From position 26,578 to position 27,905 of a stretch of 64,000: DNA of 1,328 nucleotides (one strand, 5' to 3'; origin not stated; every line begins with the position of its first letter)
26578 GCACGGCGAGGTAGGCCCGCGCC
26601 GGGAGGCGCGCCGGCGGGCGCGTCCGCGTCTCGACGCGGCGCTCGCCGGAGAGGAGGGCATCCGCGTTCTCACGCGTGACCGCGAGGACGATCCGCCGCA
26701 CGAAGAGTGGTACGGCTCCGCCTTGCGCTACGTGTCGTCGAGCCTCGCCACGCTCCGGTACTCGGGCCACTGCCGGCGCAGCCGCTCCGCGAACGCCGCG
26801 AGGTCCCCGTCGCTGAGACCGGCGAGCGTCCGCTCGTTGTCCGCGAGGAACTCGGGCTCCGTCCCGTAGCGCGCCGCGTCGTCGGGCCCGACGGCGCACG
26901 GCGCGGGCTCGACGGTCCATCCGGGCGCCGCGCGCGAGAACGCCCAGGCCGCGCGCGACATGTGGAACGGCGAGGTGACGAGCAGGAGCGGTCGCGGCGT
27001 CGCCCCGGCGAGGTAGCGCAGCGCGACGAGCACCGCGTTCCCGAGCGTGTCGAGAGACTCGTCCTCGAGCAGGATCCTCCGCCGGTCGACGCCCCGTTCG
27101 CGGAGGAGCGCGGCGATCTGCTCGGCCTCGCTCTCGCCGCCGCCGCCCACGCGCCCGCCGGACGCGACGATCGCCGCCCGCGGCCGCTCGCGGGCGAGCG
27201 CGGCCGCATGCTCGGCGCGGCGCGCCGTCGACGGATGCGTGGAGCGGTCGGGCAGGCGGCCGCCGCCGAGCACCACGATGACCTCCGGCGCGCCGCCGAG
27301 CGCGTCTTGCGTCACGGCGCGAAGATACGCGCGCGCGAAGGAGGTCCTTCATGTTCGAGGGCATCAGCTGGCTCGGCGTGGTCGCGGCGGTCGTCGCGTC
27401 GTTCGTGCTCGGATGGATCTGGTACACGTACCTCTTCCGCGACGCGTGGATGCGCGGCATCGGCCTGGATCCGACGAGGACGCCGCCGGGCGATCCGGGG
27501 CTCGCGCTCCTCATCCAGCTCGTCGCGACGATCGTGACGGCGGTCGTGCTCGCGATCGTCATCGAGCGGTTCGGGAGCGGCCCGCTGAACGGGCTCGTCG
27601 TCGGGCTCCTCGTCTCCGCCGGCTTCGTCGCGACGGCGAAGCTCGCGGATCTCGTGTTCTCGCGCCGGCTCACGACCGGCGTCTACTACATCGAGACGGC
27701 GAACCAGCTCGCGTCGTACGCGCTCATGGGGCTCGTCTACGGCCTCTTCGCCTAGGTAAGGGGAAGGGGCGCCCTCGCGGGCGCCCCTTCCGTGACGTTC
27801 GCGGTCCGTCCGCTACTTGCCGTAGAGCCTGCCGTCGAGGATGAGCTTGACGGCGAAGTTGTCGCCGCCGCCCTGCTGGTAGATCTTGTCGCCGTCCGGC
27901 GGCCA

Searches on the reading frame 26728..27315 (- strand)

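Call 68: search_protein_families(library=pfam, proteins=[window:26728-27315:-], max_evalue=0.0001)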
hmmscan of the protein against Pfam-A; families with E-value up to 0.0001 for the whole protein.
window:26728-27315:- (195 aa): 1 family
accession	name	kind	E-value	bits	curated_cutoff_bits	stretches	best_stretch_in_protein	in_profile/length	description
PF02698.23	DUF218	-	2e-27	96.2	27.6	1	11-149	1-118/133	DUF218 domain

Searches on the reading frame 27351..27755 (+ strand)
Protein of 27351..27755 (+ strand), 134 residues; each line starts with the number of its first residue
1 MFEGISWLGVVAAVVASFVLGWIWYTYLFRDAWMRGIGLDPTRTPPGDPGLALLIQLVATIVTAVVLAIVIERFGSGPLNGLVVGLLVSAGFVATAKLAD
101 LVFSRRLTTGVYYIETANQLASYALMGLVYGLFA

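Call 68: search_protein_families(library=pfam, proteins=[window:27351-27755:+], max_evalue=0.0001)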
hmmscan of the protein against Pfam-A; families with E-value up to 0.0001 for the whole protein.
window:27351-27755:+ (134 aa): 1 family
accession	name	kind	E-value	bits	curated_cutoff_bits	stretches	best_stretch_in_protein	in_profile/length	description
PF08570.15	DUF1761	-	2.7e-21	76.5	31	1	9-130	2-122/123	Protein of unknown function (DUF1761)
